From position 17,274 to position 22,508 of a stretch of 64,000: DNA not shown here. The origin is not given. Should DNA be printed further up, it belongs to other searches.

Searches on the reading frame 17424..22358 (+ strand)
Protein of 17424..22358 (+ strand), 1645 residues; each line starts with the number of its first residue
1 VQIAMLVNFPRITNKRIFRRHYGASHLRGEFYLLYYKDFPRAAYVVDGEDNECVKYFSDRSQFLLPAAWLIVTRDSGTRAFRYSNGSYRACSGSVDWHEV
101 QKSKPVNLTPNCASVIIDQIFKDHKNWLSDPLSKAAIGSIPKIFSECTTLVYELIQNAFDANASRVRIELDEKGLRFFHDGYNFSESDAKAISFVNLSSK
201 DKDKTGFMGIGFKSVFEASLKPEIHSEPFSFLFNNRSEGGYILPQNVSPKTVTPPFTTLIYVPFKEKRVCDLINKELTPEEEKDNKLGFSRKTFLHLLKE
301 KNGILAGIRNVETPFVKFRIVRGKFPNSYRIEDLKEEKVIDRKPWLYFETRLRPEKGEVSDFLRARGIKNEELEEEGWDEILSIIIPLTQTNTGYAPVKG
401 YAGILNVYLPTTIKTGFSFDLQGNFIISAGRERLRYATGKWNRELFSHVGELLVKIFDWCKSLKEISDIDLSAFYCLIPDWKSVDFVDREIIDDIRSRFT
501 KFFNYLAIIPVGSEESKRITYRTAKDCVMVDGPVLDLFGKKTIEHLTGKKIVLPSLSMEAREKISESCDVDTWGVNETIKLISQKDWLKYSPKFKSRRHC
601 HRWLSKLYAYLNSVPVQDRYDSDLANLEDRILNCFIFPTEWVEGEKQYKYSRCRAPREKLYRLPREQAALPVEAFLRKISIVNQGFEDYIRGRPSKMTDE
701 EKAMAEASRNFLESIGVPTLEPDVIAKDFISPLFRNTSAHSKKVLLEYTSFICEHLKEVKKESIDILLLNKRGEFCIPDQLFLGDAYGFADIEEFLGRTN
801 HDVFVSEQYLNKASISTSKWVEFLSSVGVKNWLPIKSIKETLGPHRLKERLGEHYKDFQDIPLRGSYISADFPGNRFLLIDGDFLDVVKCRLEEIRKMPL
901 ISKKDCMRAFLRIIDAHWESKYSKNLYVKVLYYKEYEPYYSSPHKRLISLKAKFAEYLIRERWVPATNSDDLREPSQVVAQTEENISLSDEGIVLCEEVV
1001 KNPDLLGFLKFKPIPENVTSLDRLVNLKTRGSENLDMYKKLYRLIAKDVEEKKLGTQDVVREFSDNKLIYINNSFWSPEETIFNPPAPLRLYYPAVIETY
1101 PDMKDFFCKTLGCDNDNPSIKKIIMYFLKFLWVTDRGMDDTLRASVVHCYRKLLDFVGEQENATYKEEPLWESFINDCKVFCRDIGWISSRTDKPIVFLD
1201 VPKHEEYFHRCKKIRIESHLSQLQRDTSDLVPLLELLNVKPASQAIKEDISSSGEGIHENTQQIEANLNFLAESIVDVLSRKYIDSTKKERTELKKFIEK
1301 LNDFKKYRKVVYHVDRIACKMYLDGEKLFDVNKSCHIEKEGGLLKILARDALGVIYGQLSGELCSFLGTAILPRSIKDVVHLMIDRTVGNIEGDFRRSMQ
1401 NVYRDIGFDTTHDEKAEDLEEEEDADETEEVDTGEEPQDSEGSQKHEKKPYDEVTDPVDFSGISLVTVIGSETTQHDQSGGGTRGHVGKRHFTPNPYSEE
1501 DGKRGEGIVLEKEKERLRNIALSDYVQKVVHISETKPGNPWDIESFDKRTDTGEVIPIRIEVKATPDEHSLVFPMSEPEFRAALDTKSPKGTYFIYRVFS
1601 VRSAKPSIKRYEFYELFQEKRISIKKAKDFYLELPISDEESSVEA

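Call 59: search_protein_families(library=pfam, proteins=[window:17424-22358:+], max_evalue=0.0001)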
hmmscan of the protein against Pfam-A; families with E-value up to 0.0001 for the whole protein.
window:17424-22358:+ (1645 aa): 1 family
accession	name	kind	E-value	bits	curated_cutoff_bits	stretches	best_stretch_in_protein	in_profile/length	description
PF25794.1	SACS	-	1.3e-06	28.9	32.8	0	145-226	16-120/247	Sacsin domain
